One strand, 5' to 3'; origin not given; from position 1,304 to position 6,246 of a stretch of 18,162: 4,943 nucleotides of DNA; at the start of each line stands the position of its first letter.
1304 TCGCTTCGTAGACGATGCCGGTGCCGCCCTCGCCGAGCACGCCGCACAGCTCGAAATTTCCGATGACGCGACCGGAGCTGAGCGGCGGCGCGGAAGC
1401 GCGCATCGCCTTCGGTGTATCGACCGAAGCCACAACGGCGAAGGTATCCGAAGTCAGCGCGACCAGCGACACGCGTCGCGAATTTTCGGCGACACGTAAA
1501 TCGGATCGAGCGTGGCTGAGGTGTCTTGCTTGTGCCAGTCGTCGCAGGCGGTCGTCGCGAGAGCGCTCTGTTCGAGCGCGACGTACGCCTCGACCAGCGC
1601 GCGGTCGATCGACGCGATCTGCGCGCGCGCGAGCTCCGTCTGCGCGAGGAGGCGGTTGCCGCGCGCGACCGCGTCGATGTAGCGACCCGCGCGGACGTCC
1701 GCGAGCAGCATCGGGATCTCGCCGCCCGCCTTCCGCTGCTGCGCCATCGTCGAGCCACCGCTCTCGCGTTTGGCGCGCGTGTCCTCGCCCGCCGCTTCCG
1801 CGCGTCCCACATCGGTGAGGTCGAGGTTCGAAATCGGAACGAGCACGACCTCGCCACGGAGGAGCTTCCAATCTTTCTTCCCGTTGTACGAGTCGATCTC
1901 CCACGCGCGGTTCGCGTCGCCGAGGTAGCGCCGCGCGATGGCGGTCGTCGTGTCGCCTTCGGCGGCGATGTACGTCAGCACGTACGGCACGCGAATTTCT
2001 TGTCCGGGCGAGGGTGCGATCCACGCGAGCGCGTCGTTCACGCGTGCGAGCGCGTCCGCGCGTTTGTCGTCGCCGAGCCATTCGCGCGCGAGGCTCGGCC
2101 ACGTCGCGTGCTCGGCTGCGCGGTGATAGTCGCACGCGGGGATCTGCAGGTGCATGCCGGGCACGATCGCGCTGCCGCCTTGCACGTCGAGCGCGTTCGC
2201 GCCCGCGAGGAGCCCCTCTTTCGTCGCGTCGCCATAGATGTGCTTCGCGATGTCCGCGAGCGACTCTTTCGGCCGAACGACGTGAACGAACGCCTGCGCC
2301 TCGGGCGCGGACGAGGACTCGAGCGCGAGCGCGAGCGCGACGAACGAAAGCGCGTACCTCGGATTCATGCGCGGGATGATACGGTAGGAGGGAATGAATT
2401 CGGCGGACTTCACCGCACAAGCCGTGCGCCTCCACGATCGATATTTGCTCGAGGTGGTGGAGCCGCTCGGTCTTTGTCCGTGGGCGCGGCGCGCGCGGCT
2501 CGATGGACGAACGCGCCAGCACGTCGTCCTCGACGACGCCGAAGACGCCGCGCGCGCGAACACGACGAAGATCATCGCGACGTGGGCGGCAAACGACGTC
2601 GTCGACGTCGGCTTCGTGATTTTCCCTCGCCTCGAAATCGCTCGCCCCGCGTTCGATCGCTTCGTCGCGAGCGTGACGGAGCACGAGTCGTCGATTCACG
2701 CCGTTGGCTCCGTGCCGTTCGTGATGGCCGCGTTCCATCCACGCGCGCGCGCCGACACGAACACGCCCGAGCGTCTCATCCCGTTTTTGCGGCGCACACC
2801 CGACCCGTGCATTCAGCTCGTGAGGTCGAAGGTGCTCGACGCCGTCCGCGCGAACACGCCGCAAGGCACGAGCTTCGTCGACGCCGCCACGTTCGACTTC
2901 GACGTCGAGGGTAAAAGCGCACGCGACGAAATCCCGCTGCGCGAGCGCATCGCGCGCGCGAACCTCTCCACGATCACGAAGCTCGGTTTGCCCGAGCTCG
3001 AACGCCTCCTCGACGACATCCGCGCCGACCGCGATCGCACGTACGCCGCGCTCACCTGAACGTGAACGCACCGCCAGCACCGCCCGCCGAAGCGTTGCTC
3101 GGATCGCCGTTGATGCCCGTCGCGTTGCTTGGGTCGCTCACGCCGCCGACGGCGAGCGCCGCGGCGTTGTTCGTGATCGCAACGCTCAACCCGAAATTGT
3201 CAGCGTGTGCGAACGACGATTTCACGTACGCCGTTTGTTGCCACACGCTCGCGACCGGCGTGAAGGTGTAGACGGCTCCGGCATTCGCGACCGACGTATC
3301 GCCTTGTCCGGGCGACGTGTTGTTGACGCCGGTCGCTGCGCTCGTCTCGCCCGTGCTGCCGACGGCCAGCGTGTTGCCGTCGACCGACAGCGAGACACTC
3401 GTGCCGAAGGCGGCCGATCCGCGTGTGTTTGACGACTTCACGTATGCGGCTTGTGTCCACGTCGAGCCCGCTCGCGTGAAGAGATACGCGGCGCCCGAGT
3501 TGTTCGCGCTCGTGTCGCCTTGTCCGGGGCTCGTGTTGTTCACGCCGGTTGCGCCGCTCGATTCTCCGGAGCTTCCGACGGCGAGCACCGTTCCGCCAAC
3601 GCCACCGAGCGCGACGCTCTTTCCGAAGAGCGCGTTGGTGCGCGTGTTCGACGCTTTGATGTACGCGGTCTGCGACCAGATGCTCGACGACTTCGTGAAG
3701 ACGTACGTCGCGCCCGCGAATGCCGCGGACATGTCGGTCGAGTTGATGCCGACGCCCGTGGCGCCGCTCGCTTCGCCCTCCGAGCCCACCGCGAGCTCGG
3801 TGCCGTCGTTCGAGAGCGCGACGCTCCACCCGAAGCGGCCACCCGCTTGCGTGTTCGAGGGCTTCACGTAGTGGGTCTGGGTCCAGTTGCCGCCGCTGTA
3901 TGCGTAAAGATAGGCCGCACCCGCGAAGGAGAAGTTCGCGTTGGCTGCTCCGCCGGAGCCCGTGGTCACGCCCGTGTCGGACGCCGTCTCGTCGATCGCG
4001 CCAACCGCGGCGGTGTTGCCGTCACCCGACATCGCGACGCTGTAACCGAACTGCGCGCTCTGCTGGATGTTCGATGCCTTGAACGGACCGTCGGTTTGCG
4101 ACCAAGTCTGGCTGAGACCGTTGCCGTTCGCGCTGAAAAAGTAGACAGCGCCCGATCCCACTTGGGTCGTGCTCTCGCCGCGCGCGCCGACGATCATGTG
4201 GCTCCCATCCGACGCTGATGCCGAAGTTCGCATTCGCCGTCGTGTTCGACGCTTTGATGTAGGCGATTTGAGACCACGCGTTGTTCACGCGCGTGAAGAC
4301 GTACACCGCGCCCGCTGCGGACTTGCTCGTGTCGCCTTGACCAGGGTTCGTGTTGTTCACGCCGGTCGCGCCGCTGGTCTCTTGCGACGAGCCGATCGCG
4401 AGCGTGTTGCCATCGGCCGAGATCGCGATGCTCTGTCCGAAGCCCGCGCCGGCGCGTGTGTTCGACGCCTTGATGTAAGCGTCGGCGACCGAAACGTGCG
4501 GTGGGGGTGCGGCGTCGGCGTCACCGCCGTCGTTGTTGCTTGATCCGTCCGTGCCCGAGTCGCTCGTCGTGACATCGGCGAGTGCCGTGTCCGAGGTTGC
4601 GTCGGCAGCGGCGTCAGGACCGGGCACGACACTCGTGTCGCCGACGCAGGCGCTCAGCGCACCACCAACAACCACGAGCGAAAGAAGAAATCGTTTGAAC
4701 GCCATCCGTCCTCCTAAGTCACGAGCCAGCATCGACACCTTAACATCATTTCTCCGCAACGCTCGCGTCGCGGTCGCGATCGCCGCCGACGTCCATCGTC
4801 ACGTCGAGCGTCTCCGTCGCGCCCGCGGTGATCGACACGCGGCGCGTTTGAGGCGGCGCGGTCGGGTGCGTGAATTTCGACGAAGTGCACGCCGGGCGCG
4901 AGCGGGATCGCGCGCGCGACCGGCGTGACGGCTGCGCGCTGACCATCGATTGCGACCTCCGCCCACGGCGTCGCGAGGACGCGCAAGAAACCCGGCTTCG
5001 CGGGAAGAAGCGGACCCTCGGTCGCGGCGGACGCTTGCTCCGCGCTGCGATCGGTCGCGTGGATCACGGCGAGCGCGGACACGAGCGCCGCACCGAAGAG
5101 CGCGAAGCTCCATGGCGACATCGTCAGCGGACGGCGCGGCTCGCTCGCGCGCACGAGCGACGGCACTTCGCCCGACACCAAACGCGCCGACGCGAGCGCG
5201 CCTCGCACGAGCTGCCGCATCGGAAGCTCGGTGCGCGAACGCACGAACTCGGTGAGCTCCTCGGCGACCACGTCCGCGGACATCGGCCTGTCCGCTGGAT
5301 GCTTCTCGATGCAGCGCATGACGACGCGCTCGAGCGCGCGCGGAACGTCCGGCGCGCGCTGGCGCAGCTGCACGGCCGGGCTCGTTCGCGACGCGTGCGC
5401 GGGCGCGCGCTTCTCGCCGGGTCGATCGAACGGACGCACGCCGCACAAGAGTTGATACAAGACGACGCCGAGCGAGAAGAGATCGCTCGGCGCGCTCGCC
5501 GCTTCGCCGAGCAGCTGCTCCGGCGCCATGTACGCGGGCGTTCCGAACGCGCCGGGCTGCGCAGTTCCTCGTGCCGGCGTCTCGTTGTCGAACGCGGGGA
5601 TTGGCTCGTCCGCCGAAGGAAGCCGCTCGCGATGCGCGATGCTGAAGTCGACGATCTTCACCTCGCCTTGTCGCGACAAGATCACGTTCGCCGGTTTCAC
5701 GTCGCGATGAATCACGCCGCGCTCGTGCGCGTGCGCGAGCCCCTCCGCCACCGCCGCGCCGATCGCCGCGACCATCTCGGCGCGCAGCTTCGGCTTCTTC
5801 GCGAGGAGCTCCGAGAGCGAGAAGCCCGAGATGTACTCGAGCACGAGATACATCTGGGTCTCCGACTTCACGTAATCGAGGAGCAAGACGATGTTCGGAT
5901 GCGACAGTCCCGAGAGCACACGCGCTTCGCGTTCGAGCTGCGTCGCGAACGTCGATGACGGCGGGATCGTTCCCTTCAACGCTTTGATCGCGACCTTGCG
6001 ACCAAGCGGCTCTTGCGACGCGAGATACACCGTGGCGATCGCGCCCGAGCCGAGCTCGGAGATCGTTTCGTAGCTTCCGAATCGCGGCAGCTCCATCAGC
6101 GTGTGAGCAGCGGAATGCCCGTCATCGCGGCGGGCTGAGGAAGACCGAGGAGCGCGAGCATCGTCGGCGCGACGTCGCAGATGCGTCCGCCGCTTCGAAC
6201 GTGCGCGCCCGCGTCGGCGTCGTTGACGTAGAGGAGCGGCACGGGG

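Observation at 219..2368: LysM-domain secreted protein immediately upstream of a sensor-less, tail-anchored Ser/Thr kinase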

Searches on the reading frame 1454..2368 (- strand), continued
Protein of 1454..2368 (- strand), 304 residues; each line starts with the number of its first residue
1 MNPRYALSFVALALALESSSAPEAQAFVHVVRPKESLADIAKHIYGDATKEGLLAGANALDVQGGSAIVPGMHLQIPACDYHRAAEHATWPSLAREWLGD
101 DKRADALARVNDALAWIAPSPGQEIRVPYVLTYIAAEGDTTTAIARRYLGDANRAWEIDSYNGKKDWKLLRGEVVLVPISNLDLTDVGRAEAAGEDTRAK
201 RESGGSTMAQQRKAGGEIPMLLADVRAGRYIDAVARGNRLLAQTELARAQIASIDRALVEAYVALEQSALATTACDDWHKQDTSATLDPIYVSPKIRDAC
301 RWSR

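Call 76: search_protein_families(library=pfam, proteins=[L168:3396-5237:+, L167:1-423:+, L165:87-1391:+, L168:847-2445:+, L163:2003-3331:+], max_evalue=0.01)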
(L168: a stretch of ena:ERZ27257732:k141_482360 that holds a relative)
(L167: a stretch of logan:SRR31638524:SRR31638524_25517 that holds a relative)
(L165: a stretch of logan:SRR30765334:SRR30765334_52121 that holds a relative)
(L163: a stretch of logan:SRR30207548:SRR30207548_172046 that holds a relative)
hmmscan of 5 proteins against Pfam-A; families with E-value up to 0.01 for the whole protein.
L168:3396-5237:+ (614 aa): 6 families
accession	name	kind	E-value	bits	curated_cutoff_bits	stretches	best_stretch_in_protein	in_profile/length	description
PF00069.31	Pkinase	-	1.4e-51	175.9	31.7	1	48-306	1-253/263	Protein kinase domain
PF07714.23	PK_Tyr_Ser-Thr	-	6.7e-32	111.2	23.1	1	50-304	3-248/258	Protein tyrosine and serine/threonine kinase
PF01636.29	APH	-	6e-06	26.6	23.2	1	158-199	161-199/239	Phosphotransferase enzyme family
PF06293.20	Kdo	-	0.00024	21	21.3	1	123-202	94-174/207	Lipopolysaccharide kinase (Kdo/WaaP) family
PF17667.7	Pkinase_fungal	-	0.00096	18.4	24.1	1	163-237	303-376/387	Fungal protein kinase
PF03109.22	ABC1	-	0.0032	17.1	22.9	0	122-203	144-220/244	ABC1 atypical kinase-like domain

L167:1-423:+ (140 aa): 1 family
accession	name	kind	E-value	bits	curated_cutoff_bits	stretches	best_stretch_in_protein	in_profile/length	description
PF08308.17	PEGA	-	6e-05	23.3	20.8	1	83-138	13-67/71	PEGA domain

L165:87-1391:+ (434 aa): 8 families
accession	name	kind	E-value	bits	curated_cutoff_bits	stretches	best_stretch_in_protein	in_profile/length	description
PF00069.31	Pkinase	-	1.8e-57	195.2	31.7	1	10-259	3-257/263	Protein kinase domain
PF07714.23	PK_Tyr_Ser-Thr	-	5.7e-40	137.7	23.1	1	10-254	3-249/258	Protein tyrosine and serine/threonine kinase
PF03109.22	ABC1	-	7.5e-09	35.5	22.9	1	60-155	121-216/244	ABC1 atypical kinase-like domain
PF08308.17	PEGA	-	1.5e-08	34.8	20.8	1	365-433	2-70/71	PEGA domain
PF01636.29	APH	-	1.8e-05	25.1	23.2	0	123-153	166-197/239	Phosphotransferase enzyme family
PF01163.29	RIO1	-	0.00024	21.2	22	0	81-151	81-149/187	RIO domain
PF14531.12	Kinase-like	-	0.002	17.9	25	1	109-172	148-211/289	Kinase-like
PF17667.7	Pkinase_fungal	-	0.0027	16.9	24.1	1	125-193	306-379/387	Fungal protein kinase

L168:847-2445:+ (532 aa): 8 families
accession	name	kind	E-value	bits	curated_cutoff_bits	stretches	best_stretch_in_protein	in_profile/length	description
PF00069.31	Pkinase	-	4.8e-60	203.6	31.7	1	10-258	3-256/263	Protein kinase domain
PF07714.23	PK_Tyr_Ser-Thr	-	5.5e-43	147.6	23.1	1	10-255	3-250/258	Protein tyrosine and serine/threonine kinase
PF03109.22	ABC1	-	1.3e-07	31.5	22.9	1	67-155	131-216/244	ABC1 atypical kinase-like domain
PF08308.17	PEGA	-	7.3e-07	29.4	20.8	1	380-428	13-60/71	PEGA domain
PF14531.12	Kinase-like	-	1.8e-05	24.6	25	1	108-225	147-265/289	Kinase-like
PF01636.29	APH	-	0.00075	19.8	23.2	0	116-153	155-197/239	Phosphotransferase enzyme family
PF17667.7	Pkinase_fungal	-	0.0015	17.8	24.1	1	125-201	306-387/387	Fungal protein kinase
PF06293.20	Kdo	-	0.002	18.1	21.3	1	79-157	90-173/207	Lipopolysaccharide kinase (Kdo/WaaP) family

L163:2003-3331:+ (442 aa): 6 families
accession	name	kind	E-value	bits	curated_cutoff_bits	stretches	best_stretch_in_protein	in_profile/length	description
PF00069.31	Pkinase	-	6.7e-55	186.7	31.7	1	17-267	4-258/263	Protein kinase domain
PF07714.23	PK_Tyr_Ser-Thr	-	3e-40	138.6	23.1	1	16-268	3-255/258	Protein tyrosine and serine/threonine kinase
PF03109.22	ABC1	-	1.8e-08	34.3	22.9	1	89-162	144-216/244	ABC1 atypical kinase-like domain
PF08308.17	PEGA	-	0.00097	19.4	20.8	1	379-436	13-69/71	PEGA domain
PF01636.29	APH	-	0.0032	17.7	23.2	0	123-159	163-196/239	Phosphotransferase enzyme family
PF14531.12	Kinase-like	-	0.0082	15.9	25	0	116-217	148-254/289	Kinase-like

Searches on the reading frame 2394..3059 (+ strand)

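Call 6: search_protein_families(library=pfam, proteins=[window:2394-3059:+], max_evalue=0.1)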
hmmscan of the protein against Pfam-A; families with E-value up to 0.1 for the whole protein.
window:2394-3059:+ (221 aa): 1 family
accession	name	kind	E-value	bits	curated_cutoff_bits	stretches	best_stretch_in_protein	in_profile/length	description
PF07209.17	DUF1415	-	1.7e-09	38.1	26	1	16-157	8-149/171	Protein of unknown function (DUF1415)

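Call 7: search_protein_families(library=ncbifam, proteins=[window:2394-3059:+], max_evalue=0.1)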
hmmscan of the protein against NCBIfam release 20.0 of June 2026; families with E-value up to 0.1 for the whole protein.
window:2394-3059:+ (221 aa): 0 families

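Call 64: search_protein_families(library=padloc, proteins=[window:2394-3059:+], max_evalue=0.001)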
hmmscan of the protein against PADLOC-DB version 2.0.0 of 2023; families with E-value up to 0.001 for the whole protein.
window:2394-3059:+ (221 aa): 0 families

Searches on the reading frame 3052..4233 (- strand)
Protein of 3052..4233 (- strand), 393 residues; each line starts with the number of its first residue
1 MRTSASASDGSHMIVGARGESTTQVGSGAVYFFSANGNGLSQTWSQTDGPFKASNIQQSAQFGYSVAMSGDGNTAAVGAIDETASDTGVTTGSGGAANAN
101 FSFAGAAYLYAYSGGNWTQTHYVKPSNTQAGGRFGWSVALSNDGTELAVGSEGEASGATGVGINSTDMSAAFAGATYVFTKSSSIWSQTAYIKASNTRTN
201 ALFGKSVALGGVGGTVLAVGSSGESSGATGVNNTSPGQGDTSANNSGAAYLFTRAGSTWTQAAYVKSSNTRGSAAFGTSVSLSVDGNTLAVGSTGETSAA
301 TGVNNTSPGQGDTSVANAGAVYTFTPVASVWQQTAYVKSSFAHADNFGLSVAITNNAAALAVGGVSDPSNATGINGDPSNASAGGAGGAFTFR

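Call 6: search_protein_families(library=pfam, proteins=[window:3052-4233:-], max_evalue=0.1)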
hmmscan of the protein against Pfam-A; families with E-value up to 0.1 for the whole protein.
window:3052-4233:- (393 aa): 3 families
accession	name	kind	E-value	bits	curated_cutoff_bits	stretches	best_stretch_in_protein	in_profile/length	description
PF14312.12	FG-GAP_2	-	7e-24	84.2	23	5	117-156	1-38/49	FG-GAP repeat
PF18049.7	DNA_pol_P_Exo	-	0.0059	16.6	27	0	283-343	46-106/219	DNA polymerase nu pseudo-exo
PF25174.1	Beta-prop_THOC3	-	0.0072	15.8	305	0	31-84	143-195/272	THOC3 beta-propeller domain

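Call 7: search_protein_families(library=ncbifam, proteins=[window:3052-4233:-], max_evalue=0.1)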
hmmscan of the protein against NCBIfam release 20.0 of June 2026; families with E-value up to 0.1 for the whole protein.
window:3052-4233:- (393 aa): 0 families

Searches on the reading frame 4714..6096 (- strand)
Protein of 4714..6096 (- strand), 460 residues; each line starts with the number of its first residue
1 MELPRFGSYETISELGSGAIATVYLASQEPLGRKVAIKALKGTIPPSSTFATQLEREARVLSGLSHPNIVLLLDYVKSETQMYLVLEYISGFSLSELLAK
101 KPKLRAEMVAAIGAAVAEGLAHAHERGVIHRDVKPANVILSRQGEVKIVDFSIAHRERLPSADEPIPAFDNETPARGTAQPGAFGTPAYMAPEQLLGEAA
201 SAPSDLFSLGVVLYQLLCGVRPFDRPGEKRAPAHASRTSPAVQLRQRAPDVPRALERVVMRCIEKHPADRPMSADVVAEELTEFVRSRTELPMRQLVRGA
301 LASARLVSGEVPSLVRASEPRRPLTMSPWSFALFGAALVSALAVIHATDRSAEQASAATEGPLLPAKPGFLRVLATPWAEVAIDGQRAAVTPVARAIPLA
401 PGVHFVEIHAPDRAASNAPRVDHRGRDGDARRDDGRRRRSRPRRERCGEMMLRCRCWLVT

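Call 6: search_protein_families(library=pfam, proteins=[window:4714-6096:-], max_evalue=0.1)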
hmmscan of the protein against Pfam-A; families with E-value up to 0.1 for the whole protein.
window:4714-6096:- (460 aa): 9 families
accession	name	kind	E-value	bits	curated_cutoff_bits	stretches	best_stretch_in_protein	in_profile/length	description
PF00069.31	Pkinase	-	2.2e-51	175.2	31.7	1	9-279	1-260/263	Protein kinase domain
PF07714.23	PK_Tyr_Ser-Thr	-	2.1e-35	122.7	23.1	1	11-277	3-255/258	Protein tyrosine and serine/threonine kinase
PF03109.22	ABC1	-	1.1e-07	31.7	22.9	1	78-155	139-215/244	ABC1 atypical kinase-like domain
PF01636.29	APH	-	9.9e-06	25.9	23.2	1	104-152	146-195/239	Phosphotransferase enzyme family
PF06293.20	Kdo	-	0.00023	21.1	21.3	1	77-154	87-169/207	Lipopolysaccharide kinase (Kdo/WaaP) family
PF14531.12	Kinase-like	-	0.0022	17.8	25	1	121-229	159-257/289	Kinase-like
PF06176.17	WaaY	-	0.035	14.2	20.3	1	72-153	105-180/229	Lipopolysaccharide core biosynthesis protein (WaaY)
PF07387.17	Seadorna_VP7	-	0.067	12.6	20.3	1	120-150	156-186/308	Seadornavirus VP7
PF17667.7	Pkinase_fungal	-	0.088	12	24.1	0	105-209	285-379/387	Fungal protein kinase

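Call 7: search_protein_families(library=ncbifam, proteins=[window:4714-6096:-], max_evalue=0.1)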
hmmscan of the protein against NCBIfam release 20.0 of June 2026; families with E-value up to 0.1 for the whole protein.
window:4714-6096:- (460 aa): 24 families
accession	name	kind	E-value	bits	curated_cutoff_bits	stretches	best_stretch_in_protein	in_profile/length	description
NF033483.0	PknB_PASTA_kin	equivalog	4.1e-68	230.8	450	1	9-288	9-272/563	Stk1 family PASTA domain-containing Ser/Thr kinase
NF047741.1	antiphage_MADS6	equivalog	7.9e-44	150.2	460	2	114-290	306-466/612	methylation-associated defense system protein kinase MAD6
NF009651.0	PRK13184.1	equivalog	2e-43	148.5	839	1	8-291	3-297/932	serine/threonine-protein kinase PknD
NF052427.1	StpK7MSMEG_1200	equivalog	6.4e-39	133.9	900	1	1-362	1-336/601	serine/threonine protein kinase StpK7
TIGR03903.1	TOMM_kin_cyc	equivalog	7.5e-36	123.4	705.75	1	32-283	3-246/1267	TOMM system kinase/cyclase fusion protein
NF038150.1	lanthi_synth_IV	equivalog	1.8e-31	109.3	650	1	21-318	203-484/851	class IV lanthionine synthetase LanL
NF033442.0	BREX_PglW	equivalog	5.5e-26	90.6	990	1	50-289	253-491/1391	BREX system serine/threonine kinase PglW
NF053615.1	SerThrKinAfsKStmc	equivalog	6.2e-21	74.7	1300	1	5-423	11-403/809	protein serine/threonine kinase AfsK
NF038151.1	lanthi_synth_III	equivalog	3.6e-17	62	575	1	23-304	236-501/833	class III lanthionine synthetase LanKC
TIGR03724.2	arch_bud32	equivalog_domain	8.9e-10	38.4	125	1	55-157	41-134/193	KEOPS complex kinase/ATPase Bud32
NF011463.0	PRK14879.1-4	equivalog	1.4e-09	37.7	188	1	12-155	20-161/237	Kae1-associated kinase Bud32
NF058632.1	SerThrKinPrkT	equivalog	2.1e-09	36.9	280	1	8-144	22-154/322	serine/threonine protein kinase PrkT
NF011464.0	PRK14879.1-7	equivalog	1.9e-08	34.3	246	1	56-155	55-150/221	Kae1-associated kinase Bud32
NF043056.1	T4SS_LegK1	equivalog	2.2e-08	33.2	550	1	77-215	149-282/516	Dot/Icm T4SS effector kinase LegK1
NF011461.0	PRK14879.1-2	equivalog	1.2e-07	31.8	372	1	14-155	7-147/225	Kae1-associated kinase Bud32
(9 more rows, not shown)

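Call 64: search_protein_families(library=padloc, proteins=[window:4714-6096:-], max_evalue=0.001)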
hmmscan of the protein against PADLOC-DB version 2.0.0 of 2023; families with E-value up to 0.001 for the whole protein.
window:4714-6096:- (460 aa): 36 families (the best 25 are shown)
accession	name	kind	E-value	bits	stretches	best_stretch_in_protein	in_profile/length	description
PDLC04042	PD-T4-6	-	2.6e-74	248.5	1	7-290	9-278/292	-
PDLC04061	PD-T4-6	-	5e-68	228.8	1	7-288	16-287/510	-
PDLC04053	PD-T4-6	-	3.3e-67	225.2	1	5-289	7-276/311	-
PDLC04138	mad6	-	1.5e-64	217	1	6-288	50-317/659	mads_6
PDLC04054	PD-T4-6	-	2.4e-60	202.8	1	7-286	11-275/347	-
PDLC04047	PD-T4-6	-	2.5e-58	195.7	1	6-288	9-276/327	-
PDLC04043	PD-T4-6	-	5.5e-58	195.1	1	5-368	13-349/452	-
PDLC01088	C3a189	-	3.7e-57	192.5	1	15-360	5-296/840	kinase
PDLC04064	PD-T4-6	-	6.2e-57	191.2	1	5-298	18-294/369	-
PDLC04060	PD-T4-6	-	1e-56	190.9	1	8-283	9-268/486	-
PDLC04057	PD-T4-6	-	2.5e-55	186.3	1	7-289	8-276/443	-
PDLC04041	PD-T4-6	-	1e-51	174.6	1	6-281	27-290/443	-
PDLC04048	PD-T4-6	-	1.6e-50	170.5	1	8-282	11-270/354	-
PDLC04039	PD-T4-6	-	1.9e-50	170.2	1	5-289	12-280/458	-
PDLC04052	PD-T4-6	-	7.8e-49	165.2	1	8-289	10-281/496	-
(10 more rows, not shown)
